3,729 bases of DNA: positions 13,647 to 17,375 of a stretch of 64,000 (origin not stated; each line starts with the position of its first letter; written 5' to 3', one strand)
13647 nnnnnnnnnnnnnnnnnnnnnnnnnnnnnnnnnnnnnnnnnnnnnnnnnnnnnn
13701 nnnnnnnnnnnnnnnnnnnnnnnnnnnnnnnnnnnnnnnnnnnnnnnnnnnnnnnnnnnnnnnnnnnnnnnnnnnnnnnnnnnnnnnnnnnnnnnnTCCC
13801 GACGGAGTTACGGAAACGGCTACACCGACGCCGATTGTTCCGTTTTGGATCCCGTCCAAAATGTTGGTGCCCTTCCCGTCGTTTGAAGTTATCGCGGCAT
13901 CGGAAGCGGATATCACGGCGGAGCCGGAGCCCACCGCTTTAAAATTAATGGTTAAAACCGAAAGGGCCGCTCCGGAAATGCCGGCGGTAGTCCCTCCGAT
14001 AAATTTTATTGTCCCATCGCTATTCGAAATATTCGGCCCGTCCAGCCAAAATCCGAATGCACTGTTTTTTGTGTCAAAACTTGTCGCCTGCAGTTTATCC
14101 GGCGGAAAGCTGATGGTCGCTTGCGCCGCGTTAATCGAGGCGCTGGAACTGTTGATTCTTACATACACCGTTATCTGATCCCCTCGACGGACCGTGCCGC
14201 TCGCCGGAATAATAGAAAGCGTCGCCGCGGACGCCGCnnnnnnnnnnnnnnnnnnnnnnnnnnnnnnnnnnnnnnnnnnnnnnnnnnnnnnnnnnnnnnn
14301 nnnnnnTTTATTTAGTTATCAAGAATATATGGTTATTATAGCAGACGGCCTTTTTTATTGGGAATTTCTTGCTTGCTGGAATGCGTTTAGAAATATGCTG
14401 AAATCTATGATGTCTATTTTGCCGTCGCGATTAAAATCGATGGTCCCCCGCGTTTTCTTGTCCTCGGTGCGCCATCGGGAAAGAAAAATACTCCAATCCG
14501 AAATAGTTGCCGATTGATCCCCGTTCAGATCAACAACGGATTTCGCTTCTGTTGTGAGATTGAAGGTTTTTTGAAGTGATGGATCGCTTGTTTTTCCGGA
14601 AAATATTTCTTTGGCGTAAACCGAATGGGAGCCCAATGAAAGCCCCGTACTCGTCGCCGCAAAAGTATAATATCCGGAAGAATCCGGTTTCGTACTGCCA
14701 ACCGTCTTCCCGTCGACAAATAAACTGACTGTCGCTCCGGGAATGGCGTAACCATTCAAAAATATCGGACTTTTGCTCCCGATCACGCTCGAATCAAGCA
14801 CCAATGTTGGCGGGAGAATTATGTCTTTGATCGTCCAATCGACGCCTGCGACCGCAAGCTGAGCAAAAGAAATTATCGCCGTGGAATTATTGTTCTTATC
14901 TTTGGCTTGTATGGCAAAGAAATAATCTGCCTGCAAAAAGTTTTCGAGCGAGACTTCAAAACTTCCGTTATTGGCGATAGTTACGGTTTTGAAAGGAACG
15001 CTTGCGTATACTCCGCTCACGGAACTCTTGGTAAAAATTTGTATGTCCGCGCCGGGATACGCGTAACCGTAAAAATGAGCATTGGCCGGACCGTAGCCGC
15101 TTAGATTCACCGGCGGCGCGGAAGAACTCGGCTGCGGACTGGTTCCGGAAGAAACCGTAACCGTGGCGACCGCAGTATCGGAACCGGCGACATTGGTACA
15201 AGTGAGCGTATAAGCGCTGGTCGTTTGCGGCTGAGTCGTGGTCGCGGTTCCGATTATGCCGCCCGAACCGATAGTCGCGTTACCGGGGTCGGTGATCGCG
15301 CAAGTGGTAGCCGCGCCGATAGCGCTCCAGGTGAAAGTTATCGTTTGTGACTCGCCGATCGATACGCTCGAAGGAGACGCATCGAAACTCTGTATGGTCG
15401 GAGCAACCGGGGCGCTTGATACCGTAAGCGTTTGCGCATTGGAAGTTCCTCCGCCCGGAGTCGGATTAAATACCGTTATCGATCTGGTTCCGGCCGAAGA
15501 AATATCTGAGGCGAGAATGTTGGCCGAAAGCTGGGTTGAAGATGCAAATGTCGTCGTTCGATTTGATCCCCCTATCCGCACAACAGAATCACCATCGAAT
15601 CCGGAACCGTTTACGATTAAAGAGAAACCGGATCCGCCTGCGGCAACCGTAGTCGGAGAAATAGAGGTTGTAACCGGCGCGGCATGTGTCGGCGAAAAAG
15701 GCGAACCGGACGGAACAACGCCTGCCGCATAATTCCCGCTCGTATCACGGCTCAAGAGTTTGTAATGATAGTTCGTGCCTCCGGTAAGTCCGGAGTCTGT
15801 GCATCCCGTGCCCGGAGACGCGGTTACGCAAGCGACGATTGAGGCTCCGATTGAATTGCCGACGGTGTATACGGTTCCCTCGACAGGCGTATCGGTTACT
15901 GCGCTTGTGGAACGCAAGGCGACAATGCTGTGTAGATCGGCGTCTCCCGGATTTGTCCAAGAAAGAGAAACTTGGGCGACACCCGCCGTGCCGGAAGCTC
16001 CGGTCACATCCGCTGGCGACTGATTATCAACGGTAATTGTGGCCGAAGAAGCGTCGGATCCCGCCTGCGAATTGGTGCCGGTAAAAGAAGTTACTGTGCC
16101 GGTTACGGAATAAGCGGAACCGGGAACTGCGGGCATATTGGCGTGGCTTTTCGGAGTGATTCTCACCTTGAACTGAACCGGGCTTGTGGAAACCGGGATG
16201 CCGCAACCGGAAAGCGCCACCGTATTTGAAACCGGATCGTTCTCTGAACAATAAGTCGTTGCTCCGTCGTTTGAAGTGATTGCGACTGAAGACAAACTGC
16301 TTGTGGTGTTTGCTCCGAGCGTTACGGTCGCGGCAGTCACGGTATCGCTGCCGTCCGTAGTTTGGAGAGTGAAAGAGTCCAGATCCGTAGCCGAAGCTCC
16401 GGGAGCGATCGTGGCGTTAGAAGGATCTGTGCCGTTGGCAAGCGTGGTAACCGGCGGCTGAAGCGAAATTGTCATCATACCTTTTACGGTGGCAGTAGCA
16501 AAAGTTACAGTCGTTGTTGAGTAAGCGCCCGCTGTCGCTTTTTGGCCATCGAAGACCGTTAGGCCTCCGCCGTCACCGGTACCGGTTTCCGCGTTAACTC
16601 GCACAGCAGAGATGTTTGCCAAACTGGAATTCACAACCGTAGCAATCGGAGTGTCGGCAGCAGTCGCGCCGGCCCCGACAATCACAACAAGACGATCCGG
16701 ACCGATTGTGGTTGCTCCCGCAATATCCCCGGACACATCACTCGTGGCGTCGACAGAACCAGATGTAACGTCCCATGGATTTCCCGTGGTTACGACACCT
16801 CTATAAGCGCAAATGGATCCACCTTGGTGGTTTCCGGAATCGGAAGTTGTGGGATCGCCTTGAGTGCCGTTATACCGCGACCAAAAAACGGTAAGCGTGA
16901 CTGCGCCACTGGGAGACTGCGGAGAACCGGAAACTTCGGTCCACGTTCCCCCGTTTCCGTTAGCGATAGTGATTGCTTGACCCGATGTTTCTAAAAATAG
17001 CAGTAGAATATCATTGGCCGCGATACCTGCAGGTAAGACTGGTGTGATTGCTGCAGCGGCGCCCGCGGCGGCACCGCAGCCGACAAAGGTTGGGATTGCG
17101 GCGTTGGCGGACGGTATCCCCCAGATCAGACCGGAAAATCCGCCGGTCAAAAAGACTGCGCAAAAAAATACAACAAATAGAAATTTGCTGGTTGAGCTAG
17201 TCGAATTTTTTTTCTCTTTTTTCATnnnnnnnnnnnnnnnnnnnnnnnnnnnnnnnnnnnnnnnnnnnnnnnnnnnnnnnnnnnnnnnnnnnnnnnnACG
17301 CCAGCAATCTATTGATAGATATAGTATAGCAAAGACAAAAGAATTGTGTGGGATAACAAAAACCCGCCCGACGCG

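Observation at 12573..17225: Adjacent cohesin-domain and dockerin-domain surface proteins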

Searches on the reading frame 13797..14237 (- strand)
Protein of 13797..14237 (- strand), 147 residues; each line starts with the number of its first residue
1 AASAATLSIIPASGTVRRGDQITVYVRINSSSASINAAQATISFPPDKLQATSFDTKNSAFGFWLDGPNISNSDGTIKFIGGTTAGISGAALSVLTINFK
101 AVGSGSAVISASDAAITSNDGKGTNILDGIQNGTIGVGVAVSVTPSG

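Call 63: predict_structure(alignment_id=A8)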
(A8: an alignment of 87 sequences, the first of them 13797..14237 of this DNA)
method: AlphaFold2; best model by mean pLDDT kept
length: 147 residues; sequences in the alignment: 87
mean_pLDDT: 94.7   pTM: 0.87
mean pLDDT of the five models: 94.7, 94.2, 93.4, 93.2, 92.8
residues with pLDDT >= 90: 134; 70-90: 6; 50-70: 7; < 50: 0
segments of 3 or more residues with pLDDT < 50: none
pLDDT, mean of each block of 10 residues (from residue 1): 87 95 98 96 98 97 96 98 96 98 97 97 96 94 69
secondary structure, 60 per line:
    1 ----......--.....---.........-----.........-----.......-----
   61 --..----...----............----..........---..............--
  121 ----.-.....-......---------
elements in order: E5-10 E13-17 E21-29 E35-43 E49-55 E69-71 E76-87 E92-101 E105-118 E127-131 E133-138

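Call 66: fold_search(model_id=the predicted structure, library=pdb)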
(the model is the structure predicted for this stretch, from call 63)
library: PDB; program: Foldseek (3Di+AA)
matches with E <= 10: 1994; with E <= 0.001: 105
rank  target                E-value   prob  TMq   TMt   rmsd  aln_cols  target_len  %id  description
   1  6kgf_C                7.9e-10  1.00  0.74  0.74   2.6       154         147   18  Crystal structure of CaDoc0917(R16D)-CaCohA2 complex at pH 8.2 (released 2020-07-08)
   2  6kge_A                1.3e-09  1.00  0.73  0.75   2.5       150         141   18  Crystal structure of CaDoc0917(R16D)-CaCohA2 complex at pH 5.5 (released 2020-07-08)
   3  6kgf_A                4.8e-09  1.00  0.69  0.71   3.9       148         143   18  Crystal structure of CaDoc0917(R16D)-CaCohA2 complex at pH 8.2 (released 2020-07-08)
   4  5n5p_A                6.7e-09  1.00  0.66  0.70   3.9       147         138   22  Crystal structure of Ruminococcus flavefaciens' type III complex containing the fifth cohesin from scaffoldin B and th (released 2018-02-28)
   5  6kgd_A                1.1e-08  1.00  0.74  0.75   2.9       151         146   18  Crystal structure of CaDoc0917(R49D)-CaCohA2 complex at pH 8.0 (released 2020-07-08)
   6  6kg8_MODEL_1_A        1.1e-08  1.00  0.68  0.65   3.6       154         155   21  Solution structure of CaCohA2 from Clostridium acetobutylicum (released 2020-07-08)
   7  6kgc_A                1.2e-08  1.00  0.74  0.76   2.7       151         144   18  Crystal structure of CaDoc0917(R49D)-CaCohA2 complex at pH 5.4 (released 2020-07-08)
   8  4fl4_I                1.2e-08  1.00  0.70  0.35   2.8       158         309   18  Scaffoldin conformation and dynamics revealed by a ternary complex from the Clostridium thermocellum cellulosome (released 2012-06-27)
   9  5lxv_A                1.8e-08  1.00  0.71  0.61   3.5       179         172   17  Crystal structure of Ruminococcus flavefaciens scaffoldin C cohesin in complex with a dockerin from an uncharacterized (released 2016-10-19)
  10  5n5p_C                1.8e-08  1.00  0.65  0.69   4.0       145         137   22  Crystal structure of Ruminococcus flavefaciens' type III complex containing the fifth cohesin from scaffoldin B and th (released 2018-02-28)
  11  4ums                  2.0e-08  1.00  0.72  0.70   3.4       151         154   16  The crystal structure of the seventh ScaB type I cohesin from Pseudobacteroides cellulosolvens (released 2015-05-06)
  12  2xdh                  2.2e-08  1.00  0.71  0.76   2.8       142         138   22  Non-cellulosomal cohesin from the hyperthermophilic archaeon Archaeoglobus fulgidus (released 2010-05-26)
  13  5lxv_C                2.4e-08  1.00  0.70  0.61   3.8       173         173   16  Crystal structure of Ruminococcus flavefaciens scaffoldin C cohesin in complex with a dockerin from an uncharacterized (released 2016-10-19)
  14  5nrm_A                2.8e-08  1.00  0.73  0.76   2.9       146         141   21  Crystal structure of the sixth cohesin from Acetivibrio cellulolyticus' scaffoldin B in complex with Cel5 dockerin S51 (released 2018-01-31)
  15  2vn6_A                3.1e-08  1.00  0.70  0.68   3.0       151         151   16  The Clostridium cellulolyticum dockerin displays a dual binding mode for its cohesin partner (released 2008-05-13)
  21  4dh2_C                7.1e-08  1.00  0.72  0.68   3.5       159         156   12  Crystal structure of Coh-OlpC(Cthe_0452)-Doc435(Cthe_0435) complex: A novel type I Cohesin-Dockerin complex from Clost (released 2012-11-28)
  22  4dh2_A                8.9e-08  1.00  0.73  0.68   3.4       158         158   12  Crystal structure of Coh-OlpC(Cthe_0452)-Doc435(Cthe_0435) complex: A novel type I Cohesin-Dockerin complex from Clost (released 2012-11-28)
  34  3ul4_A                1.0e-06  1.00  0.71  0.73   2.8       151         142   15  Crystal structure of Coh-OlpA(Cthe_3080)-Doc918(Cthe_0918) complex: A novel type I Cohesin-Dockerin complex from Clost (released 2012-11-28)
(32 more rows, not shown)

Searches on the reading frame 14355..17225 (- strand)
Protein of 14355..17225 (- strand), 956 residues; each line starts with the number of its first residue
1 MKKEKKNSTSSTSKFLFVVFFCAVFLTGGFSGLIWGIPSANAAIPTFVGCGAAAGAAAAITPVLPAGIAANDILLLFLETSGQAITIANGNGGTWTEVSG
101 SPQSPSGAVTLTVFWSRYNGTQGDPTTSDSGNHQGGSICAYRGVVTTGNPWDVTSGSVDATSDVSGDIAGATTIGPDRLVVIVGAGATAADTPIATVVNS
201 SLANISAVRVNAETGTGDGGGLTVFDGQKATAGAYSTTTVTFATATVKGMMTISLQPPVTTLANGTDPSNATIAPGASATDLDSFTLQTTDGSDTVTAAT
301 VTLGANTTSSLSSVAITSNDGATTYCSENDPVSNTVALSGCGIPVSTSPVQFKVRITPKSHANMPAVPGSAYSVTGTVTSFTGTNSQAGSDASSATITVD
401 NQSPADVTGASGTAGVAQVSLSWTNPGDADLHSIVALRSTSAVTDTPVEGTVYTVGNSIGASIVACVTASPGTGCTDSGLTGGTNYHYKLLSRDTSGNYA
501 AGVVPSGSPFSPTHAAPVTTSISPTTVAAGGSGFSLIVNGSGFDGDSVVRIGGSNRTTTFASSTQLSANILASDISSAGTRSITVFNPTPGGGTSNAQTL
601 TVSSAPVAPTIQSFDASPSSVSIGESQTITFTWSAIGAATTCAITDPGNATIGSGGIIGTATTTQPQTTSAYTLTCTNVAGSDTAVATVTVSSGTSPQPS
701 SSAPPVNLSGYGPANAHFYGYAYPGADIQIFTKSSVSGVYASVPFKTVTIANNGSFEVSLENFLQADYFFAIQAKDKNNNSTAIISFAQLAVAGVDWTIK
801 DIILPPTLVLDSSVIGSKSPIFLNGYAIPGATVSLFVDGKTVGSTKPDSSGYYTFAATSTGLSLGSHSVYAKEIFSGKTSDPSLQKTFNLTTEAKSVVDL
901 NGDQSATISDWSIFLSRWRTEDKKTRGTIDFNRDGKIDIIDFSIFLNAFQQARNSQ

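Call 3: search_protein_families(library=pfam, proteins=[window:14355-17225:-], max_evalue=1)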
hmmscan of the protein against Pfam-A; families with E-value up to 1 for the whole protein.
window:14355-17225:- (956 aa): 2 families
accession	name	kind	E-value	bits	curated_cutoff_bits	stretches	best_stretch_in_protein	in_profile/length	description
PF00404.24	Dockerin_1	-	0.00024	21.7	22.9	1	899-945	3-52/57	Dockerin type I domain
PF15780.11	ASH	-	0.15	12.7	27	0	579-634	25-75/98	Abnormal spindle-like microcephaly-assoc'd, ASPM-SPD-2-Hydin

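Call 4: search_protein_families(library=ncbifam, proteins=[window:14355-17225:-], max_evalue=1)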
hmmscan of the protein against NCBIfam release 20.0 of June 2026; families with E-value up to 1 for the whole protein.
window:14355-17225:- (956 aa): 3 families
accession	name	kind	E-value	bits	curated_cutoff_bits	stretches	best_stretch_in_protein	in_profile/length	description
NF058597.1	CoaZ_rpt_PGGG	domain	2.6e-28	97.9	30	1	516-602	2-88/88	choice-of-anchor Z repeating domain-containing protein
NF041540.1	dockerin_GC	domain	8.4e-05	22.9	29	1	899-951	4-65/67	GC-type dockerin domain-anchored protein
NF058592.1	GxPGS_dom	subfamily_domain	0.021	14.8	45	1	829-869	23-63/65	PGS family Ig-like domain-containing protein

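Call 31: find_homologous_proteins(query=window:14355-17225:-, max_evalue=0.001)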
Query window:14355-17225:- (956 aa): 315 proteins with E <= 0.001 among 8000 candidates; the best 120 are listed.
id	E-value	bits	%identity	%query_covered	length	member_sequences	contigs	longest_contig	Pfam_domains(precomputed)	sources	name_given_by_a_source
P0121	0.0e+0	2024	100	100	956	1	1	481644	-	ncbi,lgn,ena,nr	ncbi:MAG: fibronectin type III [Parcubacteria group bacterium LiPW_15]|nr:MAG: fibronectin type III 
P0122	0.0e+0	1497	91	82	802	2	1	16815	-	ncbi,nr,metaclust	ncbi:MAG: Fibronectin type III domain protein [Parcubacteria group bacterium GW2011_GWB1_45_9]|nr:MA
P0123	4.9e-296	1002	61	51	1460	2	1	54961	PF00404.25,PF00041.28,PF10179.16,PF16656.12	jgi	-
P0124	1.5e-291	988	55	28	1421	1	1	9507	PF23376.2,PF00041.28,PF10179.16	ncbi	ncbi:MAG: hypothetical protein ABMA15_11380, partial [Vicinamibacterales bacterium]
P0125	9.8e-254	863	57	27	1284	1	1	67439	PF10102.15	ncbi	ncbi:MAG: DUF2341 domain-containing protein, partial [Vicinamibacterales bacterium]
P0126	3.5e-227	775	68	50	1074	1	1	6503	PF16655.13,PF14292.13,PF00041.28,PF10179.16,PF16656.12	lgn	-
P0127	6.3e-226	771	62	54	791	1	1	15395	PF00404.25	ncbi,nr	ncbi:MAG: hypothetical protein HYT20_03175 [Candidatus Nealsonbacteria bacterium]|nr:hypothetical pr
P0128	6.2e-223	761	56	28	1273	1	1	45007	PF00041.28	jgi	jgi:hypothetical protein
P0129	1.6e-211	723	57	27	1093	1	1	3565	PF16323.12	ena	-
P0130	5.0e-198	678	40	73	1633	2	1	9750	PF00404.25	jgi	-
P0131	2.5e-196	673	48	26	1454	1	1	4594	PF18998.7,PF00041.28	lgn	-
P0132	5.4e-194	665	67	27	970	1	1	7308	PF00041.28,PF10179.16,PF16656.12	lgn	-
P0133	5.3e-184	632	51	29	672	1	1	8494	-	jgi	jgi:hypothetical protein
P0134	4.5e-183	629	34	72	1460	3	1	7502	PF00404.25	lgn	-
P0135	9.6e-177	608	53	21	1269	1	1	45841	-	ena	-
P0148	2.9e-124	434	64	27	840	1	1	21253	PF00404.25,PF00041.28,PF16656.12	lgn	-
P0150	4.6e-121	424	40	72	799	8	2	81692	PF00404.25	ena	-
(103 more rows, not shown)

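Call 57: search_protein_families(library=pfam, alignment_id=A7, max_evalue=0.001)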
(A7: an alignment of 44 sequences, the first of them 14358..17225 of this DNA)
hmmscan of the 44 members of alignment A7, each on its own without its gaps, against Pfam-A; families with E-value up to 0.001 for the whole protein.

A. member 1, window:14358-17225:- (956 aa): 1 family
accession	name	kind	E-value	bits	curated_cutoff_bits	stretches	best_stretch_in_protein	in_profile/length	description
PF00404.24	Dockerin_1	-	0.00024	21.7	22.9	1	899-945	3-52/57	Dockerin type I domain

B. families by the number of members that match (of 44 scanned): 31 families (the first 25 are shown)
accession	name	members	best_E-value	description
PF00404.24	Dockerin_1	40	1.4e-09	Dockerin type I domain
PF17936.7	Big_6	13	1.2e-08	Bacterial Ig domain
PF00036.39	EF-hand_1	10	8e-07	EF hand domain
PF18998.6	Flg_new_2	7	2.6e-30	Divergent InlB B-repeat domain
PF13202.12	EF-hand_5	7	5.6e-06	EF hand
PF18657.6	YDG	4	1.8e-110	YDG domain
PF00041.27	fn3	4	1.1e-24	Fibronectin type III domain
PF16640.11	Big_3_5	4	1.6e-19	Bacterial Ig-like domain (group 3)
PF16656.11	Pur_ac_phosph_N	4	1e-16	Purple acid Phosphatase, N-terminal domain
PF13499.12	EF-hand_7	4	2.7e-06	EF-hand domain pair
PF20144.5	TIG_SUH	3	6.7e-10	TIG domain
PF13405.12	EF-hand_6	3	0.00053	EF-hand domain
PF01833.30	TIG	2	2.7e-27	IPT/TIG domain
PF10179.15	NDNF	2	2.2e-06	Neuron-derived neurotrophic factor, first Fn(III) domain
PF19077.6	Big_13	2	0.00028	Bacterial Ig-like domain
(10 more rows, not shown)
